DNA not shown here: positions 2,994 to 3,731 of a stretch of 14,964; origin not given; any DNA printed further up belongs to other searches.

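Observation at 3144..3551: Unexplained ~136-aa N-terminal extension on biotin carboxylase, possibly a winged-helix-like module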

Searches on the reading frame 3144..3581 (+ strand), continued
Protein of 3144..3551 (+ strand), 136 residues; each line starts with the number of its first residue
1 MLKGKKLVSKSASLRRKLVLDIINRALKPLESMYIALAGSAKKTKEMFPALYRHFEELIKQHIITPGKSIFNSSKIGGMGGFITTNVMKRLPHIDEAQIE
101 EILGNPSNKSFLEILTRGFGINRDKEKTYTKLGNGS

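Call 49: find_encoding_contigs(protein=P0127, flank=8000, max_places=1)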
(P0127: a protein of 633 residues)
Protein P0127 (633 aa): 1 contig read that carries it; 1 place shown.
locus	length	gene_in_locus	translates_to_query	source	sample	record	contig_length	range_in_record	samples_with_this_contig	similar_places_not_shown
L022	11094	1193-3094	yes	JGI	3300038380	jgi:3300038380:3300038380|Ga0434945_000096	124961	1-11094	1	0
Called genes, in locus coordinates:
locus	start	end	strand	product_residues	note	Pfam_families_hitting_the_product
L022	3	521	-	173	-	?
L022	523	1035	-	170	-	PF07977:FabA, PF22818:ApeI-like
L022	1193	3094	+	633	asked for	PF00289:Biotin_carb_N, PF01071:GARS_A (weak), PF02222:ATP-grasp, PF02655:ATP-grasp_3, PF02786:CPSase_L_D2, PF07478:Dala_Dala_lig_C, PF08443:RimK (weak), PF02785:Biotin_carb_C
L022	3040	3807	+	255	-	PF03099:BPL_LplA_LipB, PF02237:BPL_C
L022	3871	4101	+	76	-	-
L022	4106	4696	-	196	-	PF02632:BioY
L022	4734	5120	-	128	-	PF25917:BSH_RND (faint), PF25919:BSH_CusB (faint), PF25984:BSH_YknX (faint), PF00364:Biotin_lipoyl, PF25973:BSH_CzcB (faint)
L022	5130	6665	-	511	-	PF01039:Carboxyl_trans, PF03255:ACCA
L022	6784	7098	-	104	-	-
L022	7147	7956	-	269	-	PF04389:Peptidase_M28, PF01546:Peptidase_M20 (weak)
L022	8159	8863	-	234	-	PF00154:RecA_N, PF01637:ATPase_2 (weak), PF03796:DnaB_C (faint), PF06745:ATPase, PF08423:Rad51, PF13481:AAA_25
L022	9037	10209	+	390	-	PF03142:Chitin_synth_2 (faint), PF13506:Glyco_transf_21, PF13641:Glyco_tranf_2_3, PF00535:Glycos_transf_2, PF10111:Glyco_tranf_2_2, PF13632:Glyco_trans_2_3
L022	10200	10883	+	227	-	-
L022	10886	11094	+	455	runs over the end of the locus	PF03901:Glyco_transf_22 (weak), PF13231:PMT_2 (weak)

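Call 53: search_protein_families(library=ncbifam, proteins=[window:3144-3551:+], max_evalue=0.1)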
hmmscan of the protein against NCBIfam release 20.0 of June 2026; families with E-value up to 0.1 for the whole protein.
window:3144-3551:+ (136 aa): 0 families
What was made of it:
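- On Winged helix-turn-helix (ArsR/TrmB/BirA-N type): No NCBIfam match (call 53).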
